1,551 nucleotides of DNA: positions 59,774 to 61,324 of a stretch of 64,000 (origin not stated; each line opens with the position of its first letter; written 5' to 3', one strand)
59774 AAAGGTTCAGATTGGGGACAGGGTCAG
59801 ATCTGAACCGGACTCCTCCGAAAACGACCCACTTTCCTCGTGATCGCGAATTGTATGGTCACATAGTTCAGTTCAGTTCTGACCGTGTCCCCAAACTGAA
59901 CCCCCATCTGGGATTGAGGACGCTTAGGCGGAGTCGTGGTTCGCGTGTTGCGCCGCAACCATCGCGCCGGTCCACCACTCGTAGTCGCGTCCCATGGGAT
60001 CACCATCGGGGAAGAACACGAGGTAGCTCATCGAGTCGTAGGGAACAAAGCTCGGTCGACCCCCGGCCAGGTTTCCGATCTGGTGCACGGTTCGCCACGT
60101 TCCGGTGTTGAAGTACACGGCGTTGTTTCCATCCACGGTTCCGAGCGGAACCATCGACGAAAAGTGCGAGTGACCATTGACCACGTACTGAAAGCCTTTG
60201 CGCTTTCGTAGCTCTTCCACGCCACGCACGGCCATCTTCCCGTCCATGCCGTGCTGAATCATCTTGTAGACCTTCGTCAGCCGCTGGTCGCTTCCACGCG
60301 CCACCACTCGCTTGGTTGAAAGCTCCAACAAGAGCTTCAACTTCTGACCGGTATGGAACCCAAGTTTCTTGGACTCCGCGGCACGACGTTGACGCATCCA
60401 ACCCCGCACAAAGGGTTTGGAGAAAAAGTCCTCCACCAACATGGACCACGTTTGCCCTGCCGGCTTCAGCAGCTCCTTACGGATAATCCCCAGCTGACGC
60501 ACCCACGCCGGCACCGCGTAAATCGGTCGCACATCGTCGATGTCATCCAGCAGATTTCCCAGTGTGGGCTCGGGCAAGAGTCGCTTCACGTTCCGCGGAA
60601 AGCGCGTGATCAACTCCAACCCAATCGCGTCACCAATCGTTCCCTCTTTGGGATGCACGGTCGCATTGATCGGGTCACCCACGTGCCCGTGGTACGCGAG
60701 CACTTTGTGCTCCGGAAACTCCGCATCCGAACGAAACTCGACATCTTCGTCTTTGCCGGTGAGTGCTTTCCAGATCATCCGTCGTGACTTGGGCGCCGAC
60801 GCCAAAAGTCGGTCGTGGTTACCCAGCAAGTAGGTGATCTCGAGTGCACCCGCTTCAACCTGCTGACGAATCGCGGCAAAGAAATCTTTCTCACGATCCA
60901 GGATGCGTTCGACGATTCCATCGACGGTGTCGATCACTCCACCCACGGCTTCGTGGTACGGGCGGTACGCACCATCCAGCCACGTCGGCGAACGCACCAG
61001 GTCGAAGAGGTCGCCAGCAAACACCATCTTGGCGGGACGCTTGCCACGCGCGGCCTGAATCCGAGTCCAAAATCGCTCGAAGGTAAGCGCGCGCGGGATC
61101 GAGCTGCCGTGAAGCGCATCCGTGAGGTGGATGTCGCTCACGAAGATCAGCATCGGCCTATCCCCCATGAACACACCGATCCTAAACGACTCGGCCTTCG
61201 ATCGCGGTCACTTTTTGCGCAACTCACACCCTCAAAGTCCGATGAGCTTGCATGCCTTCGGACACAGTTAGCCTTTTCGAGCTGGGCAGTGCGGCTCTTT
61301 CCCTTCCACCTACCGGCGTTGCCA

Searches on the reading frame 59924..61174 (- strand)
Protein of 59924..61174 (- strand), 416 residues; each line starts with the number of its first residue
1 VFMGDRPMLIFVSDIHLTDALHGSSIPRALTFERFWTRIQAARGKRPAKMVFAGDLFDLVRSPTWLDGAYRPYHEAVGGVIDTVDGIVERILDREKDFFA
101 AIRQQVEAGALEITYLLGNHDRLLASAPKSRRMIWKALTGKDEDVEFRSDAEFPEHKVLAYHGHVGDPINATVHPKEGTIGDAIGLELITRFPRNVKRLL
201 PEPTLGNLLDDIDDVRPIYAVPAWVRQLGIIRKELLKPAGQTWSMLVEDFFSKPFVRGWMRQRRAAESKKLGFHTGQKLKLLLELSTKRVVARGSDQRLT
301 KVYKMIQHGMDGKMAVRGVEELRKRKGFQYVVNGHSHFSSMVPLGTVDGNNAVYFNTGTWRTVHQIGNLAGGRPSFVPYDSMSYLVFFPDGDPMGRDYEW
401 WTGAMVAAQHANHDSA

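Call 14: search_protein_families(library=pfam, proteins=[window:59924-61174:-])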
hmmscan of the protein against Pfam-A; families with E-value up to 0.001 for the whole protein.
window:59924-61174:- (416 aa): 1 family
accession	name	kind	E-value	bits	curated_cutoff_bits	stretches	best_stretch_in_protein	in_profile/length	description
PF00149.33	Metallophos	-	1.5e-07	32.5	21.5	1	10-182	4-136/191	Calcineurin-like phosphoesterase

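Call 18: find_encoding_contigs(protein=window:59924-61174:-, flank=10000, max_places=10)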
Protein window:59924-61174:- (416 aa): no gene with exactly this product is on record in the collection.

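Call 39: find_homologous_proteins(query=window:59924-61174:-)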
Query window:59924-61174:- (416 aa): 424 proteins with E <= 0.001 among 7714 candidates; the best 120 are listed.
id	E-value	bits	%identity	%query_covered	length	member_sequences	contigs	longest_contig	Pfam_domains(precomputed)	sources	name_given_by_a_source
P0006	2.0e-264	895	93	100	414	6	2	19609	PF00149.34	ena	-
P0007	2.8e-209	713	77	95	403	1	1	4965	PF00149.34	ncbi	ncbi:MAG: hypothetical protein AAGE52_39775, partial [Myxococcota bacterium]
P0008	2.3e-202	690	74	97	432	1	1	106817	PF00149.34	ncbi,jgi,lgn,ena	-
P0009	3.6e-200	683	75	96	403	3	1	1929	-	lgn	-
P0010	5.2e-200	683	72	97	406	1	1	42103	-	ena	-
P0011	1.1e-199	682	73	97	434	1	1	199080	-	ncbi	-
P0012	1.2e-197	675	73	96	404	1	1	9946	PF00149.34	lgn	-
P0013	5.3e-194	663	72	97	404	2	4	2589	PF00149.34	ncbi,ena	-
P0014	4.0e-193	660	70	97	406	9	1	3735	-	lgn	-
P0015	9.1e-193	659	70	98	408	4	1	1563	PF00149.34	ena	-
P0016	2.1e-192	658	70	97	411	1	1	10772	PF00149.34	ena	-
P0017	2.1e-189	648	70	97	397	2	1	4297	-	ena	-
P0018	3.9e-189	647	70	97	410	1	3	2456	PF00149.34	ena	-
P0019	5.2e-186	637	70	96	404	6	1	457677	PF00149.34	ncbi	-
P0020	5.2e-185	633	66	98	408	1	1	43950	PF00149.34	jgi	-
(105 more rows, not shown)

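Call 40: find_encoding_contigs(protein=P0006, flank=10000, max_places=6)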
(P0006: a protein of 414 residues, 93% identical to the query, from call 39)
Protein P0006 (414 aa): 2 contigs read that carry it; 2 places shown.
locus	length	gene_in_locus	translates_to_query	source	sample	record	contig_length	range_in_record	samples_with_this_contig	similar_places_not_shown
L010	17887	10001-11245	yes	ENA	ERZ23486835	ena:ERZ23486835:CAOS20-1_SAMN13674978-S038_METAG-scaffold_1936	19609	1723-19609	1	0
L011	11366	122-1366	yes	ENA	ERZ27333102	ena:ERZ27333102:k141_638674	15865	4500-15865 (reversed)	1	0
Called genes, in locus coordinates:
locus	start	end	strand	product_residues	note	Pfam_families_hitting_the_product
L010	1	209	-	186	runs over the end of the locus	PF08534:Redoxin, PF00578:AhpC-TSA, PF00085:Thioredoxin (weak), PF13098:Thioredoxin_2, PF13905:Thioredoxin_8 (weak)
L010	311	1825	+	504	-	-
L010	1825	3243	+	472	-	PF01839:FG-GAP (weak)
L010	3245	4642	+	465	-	PF00072:Response_reg, PF00158:Sigma54_activat, PF14532:Sigma54_activ_2, PF07728:AAA_5 (weak), PF25601:AAA_lid_14, PF02954:HTH_8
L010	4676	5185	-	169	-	-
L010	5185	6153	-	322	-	-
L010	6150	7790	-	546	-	PF00773:RNB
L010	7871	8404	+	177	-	-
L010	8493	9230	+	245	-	-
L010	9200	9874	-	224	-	-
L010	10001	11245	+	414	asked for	PF00149:Metallophos (faint)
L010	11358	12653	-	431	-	-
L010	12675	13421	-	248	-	PF00106:adh_short, PF08659:KR, PF13561:adh_short_C2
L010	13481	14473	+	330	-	PF00490:ALAD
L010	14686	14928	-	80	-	PF01197:Ribosomal_L31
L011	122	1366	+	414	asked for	PF00149:Metallophos (faint)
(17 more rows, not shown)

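Call 41: find_encoding_contigs(protein=P0008, flank=10000, max_places=4)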
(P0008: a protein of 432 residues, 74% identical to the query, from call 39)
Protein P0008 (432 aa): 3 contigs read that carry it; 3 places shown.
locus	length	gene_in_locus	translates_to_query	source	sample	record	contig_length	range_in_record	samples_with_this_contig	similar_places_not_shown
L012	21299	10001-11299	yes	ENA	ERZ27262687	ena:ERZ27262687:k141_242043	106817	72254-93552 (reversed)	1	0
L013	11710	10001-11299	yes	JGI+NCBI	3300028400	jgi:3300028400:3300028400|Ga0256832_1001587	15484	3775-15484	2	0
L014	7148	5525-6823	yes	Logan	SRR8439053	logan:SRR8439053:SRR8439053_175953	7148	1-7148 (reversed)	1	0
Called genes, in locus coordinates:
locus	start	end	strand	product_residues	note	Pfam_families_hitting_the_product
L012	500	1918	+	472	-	PF11638:DnaA_N, PF01695:IstB_IS21 (weak), PF00308:Bac_DnaA, PF08299:Bac_DnaA_C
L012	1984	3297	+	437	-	-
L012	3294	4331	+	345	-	-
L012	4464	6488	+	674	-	-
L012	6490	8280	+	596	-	PF01839:FG-GAP (faint), PF13517:FG-GAP_3, PF07593:UnbV_ASPIC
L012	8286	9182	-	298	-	PF00126:HTH_1, PF03466:LysR_substrate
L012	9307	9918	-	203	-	-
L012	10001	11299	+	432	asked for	PF00149:Metallophos (faint)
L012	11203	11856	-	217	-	-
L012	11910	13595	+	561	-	PF00773:RNB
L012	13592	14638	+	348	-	-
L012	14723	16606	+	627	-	-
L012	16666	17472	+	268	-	-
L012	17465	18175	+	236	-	-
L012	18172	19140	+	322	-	PF03537:Glyco_hydro_114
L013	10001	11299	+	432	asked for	PF00149:Metallophos (faint)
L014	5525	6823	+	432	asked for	PF00149:Metallophos (faint)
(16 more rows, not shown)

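Call 61: search_protein_families(library=pfam, proteins=[L100:1882-4071:+, L100:2758-4068:-, L100:246-1913:-, L100:192-1682:+, L100:4745-6442:+, L100:4134-8135:-], max_evalue=0.001)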
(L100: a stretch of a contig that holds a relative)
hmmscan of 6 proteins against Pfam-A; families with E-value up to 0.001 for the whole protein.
L100:1882-4071:+ (729 aa): 0 families

L100:2758-4068:- (436 aa): 0 families

L100:246-1913:- (555 aa): 3 families
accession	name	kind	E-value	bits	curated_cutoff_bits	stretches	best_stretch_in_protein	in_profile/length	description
PF01743.26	PolyA_pol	-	1.6e-32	113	23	1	108-237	1-126/126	Poly A polymerase head domain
PF12627.12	PolyA_pol_RNAbd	-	9.9e-19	67.3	22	1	264-324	1-62/64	Probable RNA and SrmB- binding site of polymerase A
PF01966.28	HD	-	4e-15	56.6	22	1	339-466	1-115/116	HD domain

L100:192-1682:+ (496 aa): 0 families

L100:4745-6442:+ (565 aa): 0 families

L100:4134-8135:- (1333 aa): 0 families

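Call 63: find_encoding_contigs(protein=P0007, flank=10000, max_places=3)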
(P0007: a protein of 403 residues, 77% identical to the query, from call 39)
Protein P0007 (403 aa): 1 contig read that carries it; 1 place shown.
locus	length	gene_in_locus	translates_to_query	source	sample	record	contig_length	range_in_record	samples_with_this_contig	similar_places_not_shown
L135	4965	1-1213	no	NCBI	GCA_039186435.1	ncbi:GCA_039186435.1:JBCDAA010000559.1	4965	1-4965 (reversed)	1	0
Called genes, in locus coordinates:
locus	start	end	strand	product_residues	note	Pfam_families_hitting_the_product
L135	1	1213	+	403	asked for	PF00149:Metallophos (faint)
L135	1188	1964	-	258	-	PF00106:adh_short, PF08659:KR, PF13561:adh_short_C2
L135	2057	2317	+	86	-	-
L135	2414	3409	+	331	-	PF00490:ALAD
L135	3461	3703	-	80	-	PF01197:Ribosomal_L31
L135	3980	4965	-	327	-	PF01839:FG-GAP (faint), PF13517:FG-GAP_3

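Call 64: find_encoding_contigs(protein=P0010, flank=10000, max_places=3)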
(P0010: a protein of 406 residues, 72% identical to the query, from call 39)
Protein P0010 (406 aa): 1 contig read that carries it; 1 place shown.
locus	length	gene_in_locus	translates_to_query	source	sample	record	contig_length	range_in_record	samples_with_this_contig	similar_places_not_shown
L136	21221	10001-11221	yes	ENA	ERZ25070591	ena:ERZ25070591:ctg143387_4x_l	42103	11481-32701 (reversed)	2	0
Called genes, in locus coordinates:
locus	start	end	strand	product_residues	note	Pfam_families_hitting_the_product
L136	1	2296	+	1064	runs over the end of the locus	PF00877:NLPC_P60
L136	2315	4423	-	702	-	PF13176:TPR_7 (faint), PF00069:Pkinase, PF07714:PK_Tyr_Ser-Thr, PF03109:ABC1 (weak)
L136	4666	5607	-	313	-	-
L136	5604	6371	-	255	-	PF14622:Ribonucleas_3_3, PF00636:Ribonuclease_3, PF00035:dsrm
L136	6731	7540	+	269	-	-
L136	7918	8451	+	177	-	-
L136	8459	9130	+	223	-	-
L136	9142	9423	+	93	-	-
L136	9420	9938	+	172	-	-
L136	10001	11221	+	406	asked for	-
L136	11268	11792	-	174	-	-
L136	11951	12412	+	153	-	PF02082:Rrf2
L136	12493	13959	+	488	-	PF19295:SufBD_N, PF01458:SUFBD_core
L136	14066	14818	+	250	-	PF00005:ABC_tran, PF02463:SMC_N (faint)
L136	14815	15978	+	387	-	PF01458:SUFBD_core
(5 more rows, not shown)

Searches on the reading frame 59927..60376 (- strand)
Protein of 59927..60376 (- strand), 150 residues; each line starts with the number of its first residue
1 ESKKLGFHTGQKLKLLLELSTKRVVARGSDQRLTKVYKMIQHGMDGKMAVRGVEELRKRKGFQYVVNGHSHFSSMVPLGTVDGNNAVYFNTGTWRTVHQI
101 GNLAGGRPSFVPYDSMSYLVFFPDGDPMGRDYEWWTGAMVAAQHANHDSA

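Call 62: find_homologous_proteins(query=window:59927-60376:-)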
Query window:59927-60376:- (150 aa): 45 proteins with E <= 0.001 among 268 candidates.
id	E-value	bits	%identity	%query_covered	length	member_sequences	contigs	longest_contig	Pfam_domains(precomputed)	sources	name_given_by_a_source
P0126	2.1e-68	247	73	95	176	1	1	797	-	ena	-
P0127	3.8e-65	236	71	94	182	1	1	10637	-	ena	-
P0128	6.4e-64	232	66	96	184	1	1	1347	-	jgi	jgi:hypothetical protein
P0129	2.4e-60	221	66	91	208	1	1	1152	-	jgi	-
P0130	1.3e-59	218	66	95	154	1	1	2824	-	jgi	jgi:hypothetical protein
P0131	2.6e-59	217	67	94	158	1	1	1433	-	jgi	jgi:UDP-2,3-diacylglucosamine pyrophosphatase LpxH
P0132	4.7e-59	216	64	97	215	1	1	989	-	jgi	jgi:hypothetical protein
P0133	6.7e-59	216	62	96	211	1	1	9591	-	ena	-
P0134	2.3e-58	214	65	94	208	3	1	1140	-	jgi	jgi:hypothetical protein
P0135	9.1e-58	212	68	88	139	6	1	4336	-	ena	-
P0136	3.8e-57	210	63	93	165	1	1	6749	-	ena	-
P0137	5.2e-57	210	66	85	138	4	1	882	-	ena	-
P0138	1.1e-56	209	63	92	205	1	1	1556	-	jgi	-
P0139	1.2e-56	209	63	94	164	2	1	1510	-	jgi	jgi:UDP-2,3-diacylglucosamine pyrophosphatase LpxH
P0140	1.6e-56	208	69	79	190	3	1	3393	-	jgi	jgi:hypothetical protein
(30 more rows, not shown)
